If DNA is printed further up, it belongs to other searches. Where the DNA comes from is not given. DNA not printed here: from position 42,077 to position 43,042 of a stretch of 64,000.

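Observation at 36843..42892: Two compact (221-253 aa) paralogous ligase-family nucleotidyltransferases flanking an Rnl1-like ligase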

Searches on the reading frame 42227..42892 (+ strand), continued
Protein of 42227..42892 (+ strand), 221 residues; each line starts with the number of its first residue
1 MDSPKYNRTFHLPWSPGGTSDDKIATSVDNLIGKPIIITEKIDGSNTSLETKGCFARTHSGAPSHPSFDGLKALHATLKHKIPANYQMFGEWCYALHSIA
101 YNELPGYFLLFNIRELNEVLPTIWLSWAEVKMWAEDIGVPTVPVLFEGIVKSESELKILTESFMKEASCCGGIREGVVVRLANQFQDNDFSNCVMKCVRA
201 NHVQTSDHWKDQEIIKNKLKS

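Call 66: get_annotated_region(hit=H24, flank=4000)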
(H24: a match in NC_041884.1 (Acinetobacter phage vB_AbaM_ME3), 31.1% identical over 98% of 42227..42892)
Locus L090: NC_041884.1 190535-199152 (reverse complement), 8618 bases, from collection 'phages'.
description: Acinetobacter phage vB_AbaM_ME3, complete genome.
organism: Acinetobacter phage vB_AbaM_ME3 (NCBI taxid 1837876)
taxonomy: Viruses; Duplodnaviria; Heunggongvirae; Uroviricota; Caudoviricetes; Metrivirus; Metrivirus ME3
host: Acinetobacter baumannii DSM 30007; source: wastewater influent; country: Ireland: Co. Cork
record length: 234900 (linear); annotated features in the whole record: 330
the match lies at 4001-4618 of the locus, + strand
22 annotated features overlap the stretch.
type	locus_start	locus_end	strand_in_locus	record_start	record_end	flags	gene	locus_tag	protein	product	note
CDS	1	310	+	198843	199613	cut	-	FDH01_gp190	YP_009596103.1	hypothetical protein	-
CDS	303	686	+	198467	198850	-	-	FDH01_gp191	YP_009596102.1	hypothetical protein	-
CDS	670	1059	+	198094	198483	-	-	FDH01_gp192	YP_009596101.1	hypothetical protein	-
CDS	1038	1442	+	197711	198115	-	-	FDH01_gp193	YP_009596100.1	hypothetical protein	-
CDS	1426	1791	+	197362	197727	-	-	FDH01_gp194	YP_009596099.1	hypothetical protein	-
CDS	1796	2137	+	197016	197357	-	-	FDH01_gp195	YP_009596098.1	hypothetical protein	-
CDS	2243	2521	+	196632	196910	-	-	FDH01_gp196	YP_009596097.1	F-box domain protein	similar to F-box domain protein [Bradyrhizobium sp. Tv2a-2], WP_036048773.1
CDS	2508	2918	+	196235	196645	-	-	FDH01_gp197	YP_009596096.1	hypothetical protein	-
CDS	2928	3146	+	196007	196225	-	-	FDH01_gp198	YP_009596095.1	hypothetical protein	-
CDS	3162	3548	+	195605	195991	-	-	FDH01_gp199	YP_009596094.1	hypothetical protein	-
CDS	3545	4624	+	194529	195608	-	-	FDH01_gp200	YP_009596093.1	RNA ligase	-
CDS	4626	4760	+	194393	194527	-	-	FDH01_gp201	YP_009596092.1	hypothetical protein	-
CDS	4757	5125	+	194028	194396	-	-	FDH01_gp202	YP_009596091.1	hypothetical protein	-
CDS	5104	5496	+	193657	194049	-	-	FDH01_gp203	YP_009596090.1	hypothetical protein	-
CDS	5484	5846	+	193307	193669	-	-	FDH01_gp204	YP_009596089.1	hypothetical protein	-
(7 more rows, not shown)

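Call 67: search_protein_families(library=pfam, proteins=[L088:3545-4624:+, L090:3545-4624:+, L089:3983-4633:+, L089:3157-3942:+, L089:4995-6185:+], max_evalue=0.01)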
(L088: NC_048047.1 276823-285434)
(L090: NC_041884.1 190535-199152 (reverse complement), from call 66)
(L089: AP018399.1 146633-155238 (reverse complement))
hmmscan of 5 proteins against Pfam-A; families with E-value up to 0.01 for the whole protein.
L088:3545-4624:+ (359 aa): 1 family
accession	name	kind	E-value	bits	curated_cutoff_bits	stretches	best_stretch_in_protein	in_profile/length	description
PF09414.15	RNA_ligase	-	3.8e-28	99.2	27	1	183-333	2-170/171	RNA ligase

L090:3545-4624:+ (359 aa): 2 families
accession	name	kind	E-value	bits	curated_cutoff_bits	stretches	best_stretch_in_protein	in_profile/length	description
PF09414.15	RNA_ligase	-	1.8e-23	84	27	1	183-334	1-170/171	RNA ligase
PF01068.26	DNA_ligase_A_M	-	0.0029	17.8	26.2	1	296-333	164-202/204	ATP dependent DNA ligase domain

L089:3983-4633:+ (216 aa): 1 family
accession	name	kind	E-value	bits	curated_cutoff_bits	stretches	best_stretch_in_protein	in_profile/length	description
PF09414.15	RNA_ligase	-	6.3e-26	92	27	1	37-186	2-171/171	RNA ligase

L089:3157-3942:+ (261 aa): 1 family
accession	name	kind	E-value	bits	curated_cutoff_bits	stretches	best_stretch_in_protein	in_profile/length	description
PF07068.17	Gp23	-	4.4e-08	33.4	24.4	1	223-256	12-45/376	Major capsid protein Gp23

L089:4995-6185:+ (396 aa): 0 families

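Call 87: find_related_loci(query=A2, collection=viral_contigs, flank=8000)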
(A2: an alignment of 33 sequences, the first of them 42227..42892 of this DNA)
Query A2 (221 aa) in viral_contigs; peptide patterns used: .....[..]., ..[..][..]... (x = any residue, [..] = any of these).
54 stretches matched a pattern; 29 encode a relative of the query (tblastn E <= 1e-3); 29 distinct loci.
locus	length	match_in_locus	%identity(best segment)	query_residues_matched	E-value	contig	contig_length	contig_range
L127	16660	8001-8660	73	1-220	3e-113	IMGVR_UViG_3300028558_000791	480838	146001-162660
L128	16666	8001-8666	75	1-220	9e-112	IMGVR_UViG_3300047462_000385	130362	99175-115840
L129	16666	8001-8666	75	1-220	9e-112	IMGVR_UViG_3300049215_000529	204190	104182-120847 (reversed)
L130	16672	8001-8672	70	1-221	6e-110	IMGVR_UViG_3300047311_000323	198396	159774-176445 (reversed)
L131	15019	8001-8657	73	1-217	4e-106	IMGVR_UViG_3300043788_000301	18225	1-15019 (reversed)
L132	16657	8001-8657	72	1-217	1e-105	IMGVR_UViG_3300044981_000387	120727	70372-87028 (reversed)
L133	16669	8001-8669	68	1-220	3e-105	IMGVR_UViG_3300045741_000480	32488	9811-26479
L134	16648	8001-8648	69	1-219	4e-104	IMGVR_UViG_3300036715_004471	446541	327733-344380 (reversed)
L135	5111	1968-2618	68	1-220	3e-103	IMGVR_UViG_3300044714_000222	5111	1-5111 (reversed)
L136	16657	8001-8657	69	1-220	1e-101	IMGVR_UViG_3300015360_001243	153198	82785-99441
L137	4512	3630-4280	67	1-220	3e-102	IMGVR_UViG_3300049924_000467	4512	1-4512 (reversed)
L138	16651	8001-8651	67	1-219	2e-100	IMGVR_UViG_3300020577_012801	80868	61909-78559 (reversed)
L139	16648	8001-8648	68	1-219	4e-100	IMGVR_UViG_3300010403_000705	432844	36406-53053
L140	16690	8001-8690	65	1-220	4e-100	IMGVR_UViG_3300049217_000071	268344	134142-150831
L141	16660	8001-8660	74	1-220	1e-115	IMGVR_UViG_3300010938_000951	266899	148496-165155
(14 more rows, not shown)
